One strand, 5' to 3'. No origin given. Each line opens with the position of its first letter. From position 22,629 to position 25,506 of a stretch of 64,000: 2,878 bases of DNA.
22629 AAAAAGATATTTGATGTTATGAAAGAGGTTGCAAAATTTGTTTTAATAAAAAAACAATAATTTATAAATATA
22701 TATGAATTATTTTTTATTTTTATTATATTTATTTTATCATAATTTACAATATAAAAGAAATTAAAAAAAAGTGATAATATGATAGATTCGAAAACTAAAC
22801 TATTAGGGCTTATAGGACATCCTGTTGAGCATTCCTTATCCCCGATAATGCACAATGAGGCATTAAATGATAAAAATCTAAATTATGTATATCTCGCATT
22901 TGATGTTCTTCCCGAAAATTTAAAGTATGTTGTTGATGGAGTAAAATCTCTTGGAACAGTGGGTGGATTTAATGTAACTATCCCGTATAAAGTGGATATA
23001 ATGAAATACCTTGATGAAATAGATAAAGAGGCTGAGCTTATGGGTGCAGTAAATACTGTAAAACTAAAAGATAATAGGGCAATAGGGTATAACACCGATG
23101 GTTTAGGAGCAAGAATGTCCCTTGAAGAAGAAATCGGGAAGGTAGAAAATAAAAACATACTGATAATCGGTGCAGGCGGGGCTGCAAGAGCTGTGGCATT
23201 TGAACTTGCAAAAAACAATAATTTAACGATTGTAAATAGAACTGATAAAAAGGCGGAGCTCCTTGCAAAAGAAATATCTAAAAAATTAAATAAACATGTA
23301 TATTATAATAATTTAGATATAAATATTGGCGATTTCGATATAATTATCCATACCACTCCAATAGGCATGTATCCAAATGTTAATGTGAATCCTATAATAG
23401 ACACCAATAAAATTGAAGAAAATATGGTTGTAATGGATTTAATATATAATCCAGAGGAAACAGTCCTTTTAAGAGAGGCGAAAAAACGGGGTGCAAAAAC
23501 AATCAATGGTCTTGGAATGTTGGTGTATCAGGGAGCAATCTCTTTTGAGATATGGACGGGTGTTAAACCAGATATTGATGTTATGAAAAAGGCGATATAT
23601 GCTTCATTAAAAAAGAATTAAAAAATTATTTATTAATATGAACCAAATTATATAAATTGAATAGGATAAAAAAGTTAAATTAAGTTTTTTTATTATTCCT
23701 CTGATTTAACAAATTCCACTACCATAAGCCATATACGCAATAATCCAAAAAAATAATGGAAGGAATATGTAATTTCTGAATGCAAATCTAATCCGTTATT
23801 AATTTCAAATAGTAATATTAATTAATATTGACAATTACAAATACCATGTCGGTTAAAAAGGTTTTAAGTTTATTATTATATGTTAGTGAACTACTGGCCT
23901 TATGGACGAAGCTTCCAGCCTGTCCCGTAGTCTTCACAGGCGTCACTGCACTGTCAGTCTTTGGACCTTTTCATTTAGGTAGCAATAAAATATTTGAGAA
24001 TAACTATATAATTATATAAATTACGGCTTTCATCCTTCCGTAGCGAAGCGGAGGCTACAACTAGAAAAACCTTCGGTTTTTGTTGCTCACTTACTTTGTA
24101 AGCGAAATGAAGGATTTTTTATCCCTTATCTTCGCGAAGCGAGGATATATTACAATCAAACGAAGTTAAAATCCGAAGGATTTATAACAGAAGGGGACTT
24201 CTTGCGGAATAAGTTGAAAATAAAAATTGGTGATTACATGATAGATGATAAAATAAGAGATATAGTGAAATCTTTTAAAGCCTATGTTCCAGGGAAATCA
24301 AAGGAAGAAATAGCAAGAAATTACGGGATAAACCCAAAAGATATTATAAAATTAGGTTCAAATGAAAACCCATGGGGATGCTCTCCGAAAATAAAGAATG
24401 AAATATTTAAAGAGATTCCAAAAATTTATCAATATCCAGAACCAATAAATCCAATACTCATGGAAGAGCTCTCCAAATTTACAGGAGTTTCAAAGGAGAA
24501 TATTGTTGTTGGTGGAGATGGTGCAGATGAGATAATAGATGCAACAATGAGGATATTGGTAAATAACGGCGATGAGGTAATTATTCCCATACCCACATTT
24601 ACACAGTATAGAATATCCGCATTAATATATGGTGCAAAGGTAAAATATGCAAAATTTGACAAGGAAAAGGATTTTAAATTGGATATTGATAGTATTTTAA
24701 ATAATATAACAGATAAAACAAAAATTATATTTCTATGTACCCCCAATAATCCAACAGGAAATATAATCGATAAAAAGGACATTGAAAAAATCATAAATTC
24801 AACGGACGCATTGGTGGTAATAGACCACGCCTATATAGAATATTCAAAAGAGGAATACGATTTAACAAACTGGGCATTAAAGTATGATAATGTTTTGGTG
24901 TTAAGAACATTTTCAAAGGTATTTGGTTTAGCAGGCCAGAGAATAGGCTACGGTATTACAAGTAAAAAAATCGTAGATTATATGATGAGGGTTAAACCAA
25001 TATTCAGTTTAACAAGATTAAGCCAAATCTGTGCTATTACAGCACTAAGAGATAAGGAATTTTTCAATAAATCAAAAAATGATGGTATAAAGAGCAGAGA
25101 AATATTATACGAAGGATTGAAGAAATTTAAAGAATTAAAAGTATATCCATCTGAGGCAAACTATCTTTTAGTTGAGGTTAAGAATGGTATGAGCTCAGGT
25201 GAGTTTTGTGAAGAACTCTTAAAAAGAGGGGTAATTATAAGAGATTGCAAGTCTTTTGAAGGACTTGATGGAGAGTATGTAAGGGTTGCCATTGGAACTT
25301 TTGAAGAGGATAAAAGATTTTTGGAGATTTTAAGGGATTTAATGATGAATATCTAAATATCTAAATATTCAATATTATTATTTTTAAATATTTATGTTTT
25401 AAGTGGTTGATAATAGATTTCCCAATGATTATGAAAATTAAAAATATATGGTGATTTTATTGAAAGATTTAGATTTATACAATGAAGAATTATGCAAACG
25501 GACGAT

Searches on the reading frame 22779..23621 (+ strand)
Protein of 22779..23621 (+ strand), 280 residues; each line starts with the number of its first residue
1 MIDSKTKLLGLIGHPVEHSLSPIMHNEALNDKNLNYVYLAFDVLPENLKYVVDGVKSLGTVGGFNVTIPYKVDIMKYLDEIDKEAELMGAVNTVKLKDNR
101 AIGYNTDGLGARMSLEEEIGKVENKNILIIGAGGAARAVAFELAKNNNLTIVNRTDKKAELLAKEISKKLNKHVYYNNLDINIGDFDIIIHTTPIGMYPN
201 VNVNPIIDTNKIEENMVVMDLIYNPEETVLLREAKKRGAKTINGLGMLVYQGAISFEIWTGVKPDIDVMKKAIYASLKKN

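Call 55: find_encoding_contigs(protein=window:22779-23621:+, flank=10000, max_places=6)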
Protein window:22779-23621:+ (280 aa): 3 contigs read that carry it; 1 place shown.
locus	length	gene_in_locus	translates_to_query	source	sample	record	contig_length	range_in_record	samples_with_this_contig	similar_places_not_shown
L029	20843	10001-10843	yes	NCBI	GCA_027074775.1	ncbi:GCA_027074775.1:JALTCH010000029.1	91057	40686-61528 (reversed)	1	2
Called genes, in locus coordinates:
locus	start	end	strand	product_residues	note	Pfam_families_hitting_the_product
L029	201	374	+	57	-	PF10133:CooT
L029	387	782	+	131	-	PF12172:zf-ChsH2, PF01796:OB_ChsH2_C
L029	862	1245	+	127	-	PF01155:HypA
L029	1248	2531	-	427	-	PF00753:Lactamase_B, PF23023:Anti-Pycsar_Apyc1, PF12706:Lactamase_B_2, PF16661:Lactamase_B_6, PF10996:Beta-Casp, PF07521:RMMBL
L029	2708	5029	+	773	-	PF01751:Toprim, PF01131:Topoisom_bac, PF01396:Zn_ribbon_Top1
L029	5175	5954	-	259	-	PF00142:Fer4_NifH (faint), PF01656:CbiA, PF02374:ArsA_ATPase, PF10609:ParA (weak), PF13614:AAA_31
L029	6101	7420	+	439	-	PF05889:SepSecS, PF01212:Beta_elim_lyase, PF00282:Pyridoxal_deC (weak)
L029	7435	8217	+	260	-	PF00142:Fer4_NifH, PF01656:CbiA, PF02374:ArsA_ATPase (weak), PF06564:CBP_BcsQ, PF09140:MipZ (weak), PF10609:ParA, PF13614:AAA_31, PF13500:AAA_26 (weak)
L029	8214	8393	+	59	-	-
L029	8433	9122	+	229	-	-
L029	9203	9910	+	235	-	PF00535:Glycos_transf_2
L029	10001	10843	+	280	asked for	PF08501:Shikimate_dh_N, PF01488:Shikimate_DH, PF03435:Sacchrp_dh_NADP (faint), PF18317:SDH_C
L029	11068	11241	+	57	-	-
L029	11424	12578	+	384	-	PF00155:Aminotran_1_2, PF01053:Cys_Met_Meta_PP, PF01041:DegT_DnrJ_EryC1 (weak), PF00266:Aminotran_5, PF04864:Alliinase_C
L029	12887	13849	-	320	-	PF00586:AIRS, PF02769:AIRS_C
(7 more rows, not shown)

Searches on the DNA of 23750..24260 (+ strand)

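Call 17: search_rna_families(source=window, start=23750, end=24260, threshold=evalue, max_evalue=10, show_alignments=2)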
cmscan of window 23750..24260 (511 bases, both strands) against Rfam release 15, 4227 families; matches with E-value up to 10: 2.
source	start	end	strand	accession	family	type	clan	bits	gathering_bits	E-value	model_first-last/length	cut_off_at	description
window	24105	24220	-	RF00082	SraG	Gene; sRNA;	-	16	50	3.1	1-177/177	no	SraG RNA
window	23949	24033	-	RF00426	SCARNA15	Gene; snRNA; snoRNA; scaRNA;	CL00019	14.7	65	4.2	1-128/128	no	Small Cajal body specific RNA 15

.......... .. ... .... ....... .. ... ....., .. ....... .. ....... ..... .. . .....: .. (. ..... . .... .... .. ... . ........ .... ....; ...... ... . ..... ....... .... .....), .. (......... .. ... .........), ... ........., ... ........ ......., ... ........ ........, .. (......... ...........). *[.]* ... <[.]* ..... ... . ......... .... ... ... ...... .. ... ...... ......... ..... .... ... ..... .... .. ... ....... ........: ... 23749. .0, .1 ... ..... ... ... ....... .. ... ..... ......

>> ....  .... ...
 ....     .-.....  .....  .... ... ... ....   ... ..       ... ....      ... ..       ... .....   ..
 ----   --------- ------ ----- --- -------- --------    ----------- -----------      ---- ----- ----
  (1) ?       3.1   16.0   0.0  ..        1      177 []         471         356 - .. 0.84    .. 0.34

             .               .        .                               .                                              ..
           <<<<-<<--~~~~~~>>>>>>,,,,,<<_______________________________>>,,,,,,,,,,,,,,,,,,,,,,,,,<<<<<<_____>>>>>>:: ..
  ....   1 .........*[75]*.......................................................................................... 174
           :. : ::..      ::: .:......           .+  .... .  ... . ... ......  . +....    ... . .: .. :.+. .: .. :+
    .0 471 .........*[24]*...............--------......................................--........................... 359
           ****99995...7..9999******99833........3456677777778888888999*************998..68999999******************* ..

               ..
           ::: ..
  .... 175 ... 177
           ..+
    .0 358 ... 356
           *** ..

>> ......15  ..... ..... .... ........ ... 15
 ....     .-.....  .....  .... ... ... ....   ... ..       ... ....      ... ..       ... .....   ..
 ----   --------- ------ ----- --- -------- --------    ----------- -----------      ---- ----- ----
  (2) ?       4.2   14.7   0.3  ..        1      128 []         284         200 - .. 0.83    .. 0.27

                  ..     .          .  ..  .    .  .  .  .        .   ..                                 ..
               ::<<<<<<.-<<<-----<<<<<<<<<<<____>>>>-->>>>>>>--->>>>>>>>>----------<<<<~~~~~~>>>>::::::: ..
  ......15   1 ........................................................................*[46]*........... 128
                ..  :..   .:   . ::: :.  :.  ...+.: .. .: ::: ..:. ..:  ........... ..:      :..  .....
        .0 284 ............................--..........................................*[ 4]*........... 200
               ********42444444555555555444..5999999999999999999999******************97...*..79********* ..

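Call 68: search_dna_similar(query=window:23880-24222:+, collection=phages, mode=distant, max_evalue=0.01, max_rows=10)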
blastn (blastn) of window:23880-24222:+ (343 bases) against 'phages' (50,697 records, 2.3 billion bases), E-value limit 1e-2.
No match.

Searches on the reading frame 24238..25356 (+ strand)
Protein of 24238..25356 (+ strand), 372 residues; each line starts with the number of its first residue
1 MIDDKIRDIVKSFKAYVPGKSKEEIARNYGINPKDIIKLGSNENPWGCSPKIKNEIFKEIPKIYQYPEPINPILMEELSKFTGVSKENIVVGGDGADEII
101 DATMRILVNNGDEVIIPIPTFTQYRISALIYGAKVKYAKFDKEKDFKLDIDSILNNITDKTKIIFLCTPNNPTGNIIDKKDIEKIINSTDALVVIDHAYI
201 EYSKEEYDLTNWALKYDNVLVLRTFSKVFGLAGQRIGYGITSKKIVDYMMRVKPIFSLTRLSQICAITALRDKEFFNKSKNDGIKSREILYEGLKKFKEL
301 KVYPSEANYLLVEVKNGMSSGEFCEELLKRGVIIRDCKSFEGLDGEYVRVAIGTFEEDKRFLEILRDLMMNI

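Call 46: find_homologous_proteins(query=window:24238-25356:+, max_evalue=1e-80)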
Query window:24238-25356:+ (372 aa): 982 proteins with E <= 1e-80 among 8000 candidates; the best 120 are listed.
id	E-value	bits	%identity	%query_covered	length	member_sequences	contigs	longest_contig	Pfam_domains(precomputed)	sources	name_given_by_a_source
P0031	7.9e-243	823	100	100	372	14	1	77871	PF04864.20,PF00155.28,PF00266.26,PF01053.27,PF01041.24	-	-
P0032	9.9e-222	754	89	99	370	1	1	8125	PF04864.20,PF00155.28,PF00266.26,PF01053.27,PF01041.24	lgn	-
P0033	1.7e-214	730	86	99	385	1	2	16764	PF04864.20,PF00155.28,PF00266.26,PF01053.27,PF01041.24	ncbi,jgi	-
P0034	1.6e-212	723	87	99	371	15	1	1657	PF04864.20,PF00155.28,PF00266.26,PF01053.27,PF01041.24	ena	-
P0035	2.9e-196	670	77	99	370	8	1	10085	PF04864.20,PF00155.28,PF00266.26,PF01053.27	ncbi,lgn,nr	ncbi:histidinol-phosphate transaminase [Methanothermococcus sp. SCGC AD-155-M21]|nr:histidinol-phosp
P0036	1.5e-195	667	79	99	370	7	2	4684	PF04864.20,PF00155.28,PF00266.26,PF01053.27,PF01041.24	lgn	-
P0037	5.6e-193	659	78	99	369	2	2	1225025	PF04864.20,PF00155.28,PF00266.26,PF01053.27,PF01041.24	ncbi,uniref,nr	ncbi:histidinol-phosphate transaminase [Methanotorris formicicus]|uniref:Histidinol-phosphate aminot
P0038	7.1e-193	659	78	99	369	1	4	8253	PF04864.20,PF00155.28,PF00266.26,PF01053.27,PF01041.24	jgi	jgi:histidinol-phosphate aminotransferase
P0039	1.3e-192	658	91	86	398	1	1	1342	PF04864.20,PF00155.28,PF00266.26,PF01053.27,PF01041.24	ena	-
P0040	4.9e-192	656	79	99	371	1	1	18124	PF04864.20,PF00155.28,PF00266.26,PF01053.27,PF01041.24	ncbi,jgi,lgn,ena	-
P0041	1.1e-186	638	72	99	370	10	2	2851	PF00155.28,PF00266.26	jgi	-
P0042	4.9e-186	636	74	99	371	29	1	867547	PF04864.20,PF00155.28,PF00266.26,PF01053.27,PF01041.24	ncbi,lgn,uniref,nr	ncbi:histidinol-phosphate aminotransferase [Methanococcus maripaludis]|uniref:Histidinol-phosphate a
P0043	4.6e-185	633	72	99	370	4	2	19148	PF04864.20,PF00155.28,PF00266.26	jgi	-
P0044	9.5e-185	632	75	99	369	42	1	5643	PF04864.20,PF00155.28,PF00266.26,PF01053.27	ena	-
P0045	6.0e-183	626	75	99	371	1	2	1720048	PF04864.20,PF00155.28,PF00266.26,PF01053.27,PF01041.24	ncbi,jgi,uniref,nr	ncbi:histidinol-phosphate aminotransferase [Methanococcus vannielii SB]|jgi:histidinol-phosphate ami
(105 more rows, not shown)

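Call 47: find_encoding_contigs(protein=P0033, flank=10000, max_places=4)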
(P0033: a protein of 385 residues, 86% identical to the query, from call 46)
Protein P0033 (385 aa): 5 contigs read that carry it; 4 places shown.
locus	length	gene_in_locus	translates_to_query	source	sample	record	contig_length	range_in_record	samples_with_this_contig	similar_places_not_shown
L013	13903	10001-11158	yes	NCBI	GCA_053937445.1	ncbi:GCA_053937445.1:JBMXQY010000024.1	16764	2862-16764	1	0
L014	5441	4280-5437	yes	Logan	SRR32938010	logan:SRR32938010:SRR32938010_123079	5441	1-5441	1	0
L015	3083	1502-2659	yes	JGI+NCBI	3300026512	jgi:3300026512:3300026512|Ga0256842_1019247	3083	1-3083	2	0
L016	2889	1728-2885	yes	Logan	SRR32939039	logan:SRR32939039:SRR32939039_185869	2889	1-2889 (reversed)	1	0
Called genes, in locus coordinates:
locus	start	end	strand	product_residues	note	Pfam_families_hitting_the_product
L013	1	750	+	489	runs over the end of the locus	PF06785:UPF0242 (weak), PF12802:MarR_2, PF13412:HTH_24 (weak), PF24034:DUF7343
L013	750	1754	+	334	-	PF04122:CW_binding_2 (faint)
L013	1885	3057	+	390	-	PF13528:Glyco_trans_1_3, PF04101:Glyco_tran_28_C, PF06722:EryCIII-like_C, PF00201:UDPGT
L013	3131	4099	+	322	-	PF01933:CofD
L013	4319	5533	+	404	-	PF01941:AdoMet_Synthase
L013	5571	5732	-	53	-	-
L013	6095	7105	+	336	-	PF00709:Adenylsucc_synt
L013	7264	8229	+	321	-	PF03477:ATP-cone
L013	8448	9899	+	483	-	PF02386:TrkH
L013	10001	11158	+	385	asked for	PF00155:Aminotran_1_2, PF01041:DegT_DnrJ_EryC1 (weak), PF01053:Cys_Met_Meta_PP, PF00266:Aminotran_5, PF04864:Alliinase_C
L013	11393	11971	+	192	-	PF13238:AAA_18 (weak), PF13207:AAA_17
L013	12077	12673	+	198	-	PF01956:EMC3_TMCO1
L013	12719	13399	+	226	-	PF05175:MTS (faint), PF06325:PrmA, PF13649:Methyltransf_25 (weak), PF13847:Methyltransf_31 (weak)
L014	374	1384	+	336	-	PF00709:Adenylsucc_synt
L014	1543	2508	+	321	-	PF03477:ATP-cone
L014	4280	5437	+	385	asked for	PF00155:Aminotran_1_2, PF01041:DegT_DnrJ_EryC1 (weak), PF01053:Cys_Met_Meta_PP, PF00266:Aminotran_5, PF04864:Alliinase_C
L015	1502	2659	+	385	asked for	PF00155:Aminotran_1_2, PF01041:DegT_DnrJ_EryC1 (weak), PF01053:Cys_Met_Meta_PP, PF00266:Aminotran_5, PF04864:Alliinase_C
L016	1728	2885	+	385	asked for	PF00155:Aminotran_1_2, PF01041:DegT_DnrJ_EryC1 (weak), PF01053:Cys_Met_Meta_PP, PF00266:Aminotran_5, PF04864:Alliinase_C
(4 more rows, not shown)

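Call 48: find_encoding_contigs(protein=P0032, flank=8000, max_places=3)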
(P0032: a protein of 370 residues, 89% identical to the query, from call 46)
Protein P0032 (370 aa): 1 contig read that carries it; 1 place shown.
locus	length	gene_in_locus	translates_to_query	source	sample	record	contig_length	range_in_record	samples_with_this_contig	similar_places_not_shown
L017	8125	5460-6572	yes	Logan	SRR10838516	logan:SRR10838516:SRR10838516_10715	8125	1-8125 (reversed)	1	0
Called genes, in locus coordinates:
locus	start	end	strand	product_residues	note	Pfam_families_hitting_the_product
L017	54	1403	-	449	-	PF02878:PGM_PMM_I, PF02879:PGM_PMM_II, PF02880:PGM_PMM_III, PF00408:PGM_PMM_IV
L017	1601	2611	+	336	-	PF00709:Adenylsucc_synt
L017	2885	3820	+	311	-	PF03477:ATP-cone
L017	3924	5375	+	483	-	PF02386:TrkH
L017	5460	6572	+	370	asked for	PF00155:Aminotran_1_2, PF01041:DegT_DnrJ_EryC1 (weak), PF01053:Cys_Met_Meta_PP (weak), PF00266:Aminotran_5, PF04864:Alliinase_C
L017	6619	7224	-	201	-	PF07826:IMP_cyclohyd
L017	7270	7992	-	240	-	PF06508:QueC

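Call 53: find_encoding_contigs(protein=P0031, flank=10000, max_places=6)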
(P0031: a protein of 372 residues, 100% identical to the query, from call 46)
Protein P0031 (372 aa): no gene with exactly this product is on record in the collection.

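Call 89: find_encoding_contigs(protein=P0039, flank=3000, max_places=4)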
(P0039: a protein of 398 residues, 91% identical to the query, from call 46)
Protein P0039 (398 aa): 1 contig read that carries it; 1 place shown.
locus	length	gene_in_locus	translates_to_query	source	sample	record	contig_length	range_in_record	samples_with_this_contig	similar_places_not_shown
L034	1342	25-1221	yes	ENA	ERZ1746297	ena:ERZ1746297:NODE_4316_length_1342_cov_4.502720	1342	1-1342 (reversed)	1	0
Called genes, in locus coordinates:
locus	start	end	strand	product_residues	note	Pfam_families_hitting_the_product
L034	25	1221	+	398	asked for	PF00155:Aminotran_1_2, PF01041:DegT_DnrJ_EryC1 (weak), PF01053:Cys_Met_Meta_PP, PF00266:Aminotran_5, PF04864:Alliinase_C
